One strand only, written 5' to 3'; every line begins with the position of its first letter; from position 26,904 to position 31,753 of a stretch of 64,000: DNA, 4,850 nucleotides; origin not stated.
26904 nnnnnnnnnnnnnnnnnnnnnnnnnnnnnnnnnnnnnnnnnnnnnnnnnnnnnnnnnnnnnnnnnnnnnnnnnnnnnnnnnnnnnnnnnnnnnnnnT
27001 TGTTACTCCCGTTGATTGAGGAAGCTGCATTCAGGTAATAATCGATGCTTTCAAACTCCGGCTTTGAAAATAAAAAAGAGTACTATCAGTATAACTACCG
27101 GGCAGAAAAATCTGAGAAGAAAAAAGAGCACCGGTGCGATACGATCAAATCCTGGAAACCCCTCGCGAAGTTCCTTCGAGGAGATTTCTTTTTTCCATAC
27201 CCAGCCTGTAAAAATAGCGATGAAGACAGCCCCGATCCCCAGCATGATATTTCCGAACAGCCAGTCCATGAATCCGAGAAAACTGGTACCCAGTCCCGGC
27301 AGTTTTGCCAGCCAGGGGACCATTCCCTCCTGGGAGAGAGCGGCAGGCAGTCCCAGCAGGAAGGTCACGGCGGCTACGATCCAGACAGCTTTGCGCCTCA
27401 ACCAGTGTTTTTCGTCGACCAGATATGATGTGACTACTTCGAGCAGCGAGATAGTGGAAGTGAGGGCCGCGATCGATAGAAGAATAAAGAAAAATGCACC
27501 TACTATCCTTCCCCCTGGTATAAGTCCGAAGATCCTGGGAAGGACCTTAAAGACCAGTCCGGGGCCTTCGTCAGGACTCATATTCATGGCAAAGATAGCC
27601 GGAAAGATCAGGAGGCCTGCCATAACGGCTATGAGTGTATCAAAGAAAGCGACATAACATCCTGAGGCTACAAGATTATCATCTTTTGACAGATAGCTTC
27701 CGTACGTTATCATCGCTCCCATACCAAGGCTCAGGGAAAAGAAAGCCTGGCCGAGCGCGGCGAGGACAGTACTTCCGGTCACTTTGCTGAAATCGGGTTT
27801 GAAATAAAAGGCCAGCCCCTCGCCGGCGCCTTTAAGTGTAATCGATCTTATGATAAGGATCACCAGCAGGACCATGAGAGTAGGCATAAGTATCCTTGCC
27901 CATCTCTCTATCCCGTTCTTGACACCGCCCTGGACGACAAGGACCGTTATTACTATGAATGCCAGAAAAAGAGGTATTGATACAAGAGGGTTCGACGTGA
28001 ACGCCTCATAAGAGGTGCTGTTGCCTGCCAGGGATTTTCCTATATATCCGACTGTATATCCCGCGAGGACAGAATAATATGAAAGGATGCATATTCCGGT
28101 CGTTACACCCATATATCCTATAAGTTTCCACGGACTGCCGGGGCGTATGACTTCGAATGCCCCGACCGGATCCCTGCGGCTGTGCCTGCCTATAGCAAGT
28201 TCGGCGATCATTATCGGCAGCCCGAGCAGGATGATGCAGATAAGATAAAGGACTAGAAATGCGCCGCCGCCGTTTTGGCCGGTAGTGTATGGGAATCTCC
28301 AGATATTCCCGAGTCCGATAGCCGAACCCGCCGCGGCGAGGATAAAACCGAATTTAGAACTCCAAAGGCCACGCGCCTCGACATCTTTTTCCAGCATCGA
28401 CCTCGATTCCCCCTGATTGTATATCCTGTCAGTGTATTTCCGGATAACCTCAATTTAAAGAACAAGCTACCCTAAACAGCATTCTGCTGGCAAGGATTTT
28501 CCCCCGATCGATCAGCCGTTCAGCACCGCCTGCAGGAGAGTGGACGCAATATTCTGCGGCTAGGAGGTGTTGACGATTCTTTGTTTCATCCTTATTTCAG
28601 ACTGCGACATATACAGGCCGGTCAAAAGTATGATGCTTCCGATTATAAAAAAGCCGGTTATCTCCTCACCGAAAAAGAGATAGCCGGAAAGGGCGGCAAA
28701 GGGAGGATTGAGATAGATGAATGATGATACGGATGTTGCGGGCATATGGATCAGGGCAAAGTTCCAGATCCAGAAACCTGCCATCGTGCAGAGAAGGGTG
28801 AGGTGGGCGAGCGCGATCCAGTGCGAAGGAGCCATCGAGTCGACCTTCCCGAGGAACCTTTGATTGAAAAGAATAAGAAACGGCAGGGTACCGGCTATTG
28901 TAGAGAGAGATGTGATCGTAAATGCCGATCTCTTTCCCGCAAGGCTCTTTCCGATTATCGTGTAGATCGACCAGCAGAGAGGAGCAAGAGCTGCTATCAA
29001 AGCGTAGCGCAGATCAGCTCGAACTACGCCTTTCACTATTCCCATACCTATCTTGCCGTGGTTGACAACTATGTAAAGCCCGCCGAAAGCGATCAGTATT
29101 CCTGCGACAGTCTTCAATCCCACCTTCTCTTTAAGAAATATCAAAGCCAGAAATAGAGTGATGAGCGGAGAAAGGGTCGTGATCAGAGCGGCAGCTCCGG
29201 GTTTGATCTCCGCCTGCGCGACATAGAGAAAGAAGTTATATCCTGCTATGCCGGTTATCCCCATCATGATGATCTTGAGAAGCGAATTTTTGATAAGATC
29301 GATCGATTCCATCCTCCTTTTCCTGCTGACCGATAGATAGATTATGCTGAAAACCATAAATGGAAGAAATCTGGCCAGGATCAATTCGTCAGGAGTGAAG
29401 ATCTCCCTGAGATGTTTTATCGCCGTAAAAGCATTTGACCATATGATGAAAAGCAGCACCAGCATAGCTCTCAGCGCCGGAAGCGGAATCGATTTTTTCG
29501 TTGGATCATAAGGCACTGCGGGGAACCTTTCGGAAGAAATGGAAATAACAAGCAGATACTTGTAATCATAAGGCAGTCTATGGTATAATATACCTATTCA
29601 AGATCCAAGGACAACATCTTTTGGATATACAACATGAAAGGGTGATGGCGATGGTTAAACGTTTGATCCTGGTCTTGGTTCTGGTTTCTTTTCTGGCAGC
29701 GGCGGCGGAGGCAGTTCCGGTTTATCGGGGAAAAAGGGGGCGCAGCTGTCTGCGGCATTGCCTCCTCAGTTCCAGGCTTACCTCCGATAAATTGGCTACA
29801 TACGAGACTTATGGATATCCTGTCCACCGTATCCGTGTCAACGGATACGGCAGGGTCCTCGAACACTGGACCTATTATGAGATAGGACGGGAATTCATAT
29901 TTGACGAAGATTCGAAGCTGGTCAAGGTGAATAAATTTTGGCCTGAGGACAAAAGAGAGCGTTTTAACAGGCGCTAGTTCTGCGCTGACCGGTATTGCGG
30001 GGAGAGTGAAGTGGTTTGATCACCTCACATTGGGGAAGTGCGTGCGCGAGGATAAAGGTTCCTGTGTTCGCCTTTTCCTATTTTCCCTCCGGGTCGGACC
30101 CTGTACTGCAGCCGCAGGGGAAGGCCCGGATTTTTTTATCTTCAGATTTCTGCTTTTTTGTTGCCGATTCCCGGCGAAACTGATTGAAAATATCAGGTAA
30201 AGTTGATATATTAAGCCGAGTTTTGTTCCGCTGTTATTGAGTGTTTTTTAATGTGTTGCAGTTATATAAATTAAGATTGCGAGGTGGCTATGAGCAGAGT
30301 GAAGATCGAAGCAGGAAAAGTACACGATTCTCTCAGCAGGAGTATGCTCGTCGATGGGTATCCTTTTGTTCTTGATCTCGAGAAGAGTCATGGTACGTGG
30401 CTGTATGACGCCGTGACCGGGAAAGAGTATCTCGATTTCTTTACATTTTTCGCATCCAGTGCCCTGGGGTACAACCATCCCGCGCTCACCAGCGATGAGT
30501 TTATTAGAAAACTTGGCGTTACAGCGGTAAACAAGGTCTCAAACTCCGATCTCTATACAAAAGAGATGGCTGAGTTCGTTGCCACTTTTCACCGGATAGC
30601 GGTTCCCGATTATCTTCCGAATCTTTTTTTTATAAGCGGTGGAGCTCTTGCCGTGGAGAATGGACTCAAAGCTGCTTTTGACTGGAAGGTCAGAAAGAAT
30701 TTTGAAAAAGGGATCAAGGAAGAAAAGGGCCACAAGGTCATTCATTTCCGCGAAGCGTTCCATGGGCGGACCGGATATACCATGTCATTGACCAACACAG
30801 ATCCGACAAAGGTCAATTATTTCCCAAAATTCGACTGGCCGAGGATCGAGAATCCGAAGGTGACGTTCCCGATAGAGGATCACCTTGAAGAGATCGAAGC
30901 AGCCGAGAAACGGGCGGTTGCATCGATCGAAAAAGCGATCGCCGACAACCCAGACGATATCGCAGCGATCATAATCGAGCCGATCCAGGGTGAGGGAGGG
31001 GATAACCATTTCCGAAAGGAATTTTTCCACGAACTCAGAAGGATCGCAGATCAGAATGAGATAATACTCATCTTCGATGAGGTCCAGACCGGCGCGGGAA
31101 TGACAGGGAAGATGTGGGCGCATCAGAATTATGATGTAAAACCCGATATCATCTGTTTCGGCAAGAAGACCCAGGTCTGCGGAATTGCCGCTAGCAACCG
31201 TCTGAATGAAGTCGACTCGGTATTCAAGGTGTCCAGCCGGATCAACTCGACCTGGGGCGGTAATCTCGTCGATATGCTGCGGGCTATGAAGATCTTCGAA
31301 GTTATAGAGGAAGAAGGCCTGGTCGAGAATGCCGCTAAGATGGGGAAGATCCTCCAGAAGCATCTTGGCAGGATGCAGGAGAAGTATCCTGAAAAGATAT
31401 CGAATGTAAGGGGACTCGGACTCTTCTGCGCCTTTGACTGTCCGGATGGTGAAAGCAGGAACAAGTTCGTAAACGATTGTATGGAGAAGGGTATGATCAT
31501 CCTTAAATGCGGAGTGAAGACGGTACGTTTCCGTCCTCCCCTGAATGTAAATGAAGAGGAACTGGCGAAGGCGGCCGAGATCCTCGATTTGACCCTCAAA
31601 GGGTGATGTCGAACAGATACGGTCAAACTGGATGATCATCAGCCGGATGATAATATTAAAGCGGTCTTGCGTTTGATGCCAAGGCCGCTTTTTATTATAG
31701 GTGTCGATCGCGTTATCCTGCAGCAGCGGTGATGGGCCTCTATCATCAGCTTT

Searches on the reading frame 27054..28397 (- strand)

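Call 31: search_protein_families(library=pfam, max_evalue=0.000001, proteins=[window:27054-28397:-])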
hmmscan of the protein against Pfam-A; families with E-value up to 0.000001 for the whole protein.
window:27054-28397:- (448 aa): 1 family
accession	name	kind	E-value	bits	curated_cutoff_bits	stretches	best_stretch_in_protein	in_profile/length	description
PF00209.24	SNF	-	1.3e-63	216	27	2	139-441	176-478/524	Sodium:neurotransmitter symporter family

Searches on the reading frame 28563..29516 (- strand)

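Call 31: search_protein_families(library=pfam, max_evalue=0.000001, proteins=[window:28563-29516:-])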
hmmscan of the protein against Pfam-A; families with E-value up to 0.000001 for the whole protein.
window:28563-29516:- (318 aa): 1 family
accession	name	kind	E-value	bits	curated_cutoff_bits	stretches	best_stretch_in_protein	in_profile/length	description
PF00892.27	EamA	-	2e-37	128.9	28.2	2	171-303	3-132/135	EamA-like transporter family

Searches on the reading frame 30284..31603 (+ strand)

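Call 31: search_protein_families(library=pfam, max_evalue=0.000001, proteins=[window:30284-31603:+])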
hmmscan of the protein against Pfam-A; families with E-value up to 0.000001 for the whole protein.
window:30284-31603:+ (440 aa): 1 family
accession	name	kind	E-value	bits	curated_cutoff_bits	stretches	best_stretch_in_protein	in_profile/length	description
PF00202.27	Aminotran_3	-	1.2e-96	324.3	30.5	1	27-436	8-401/403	Aminotransferase class-III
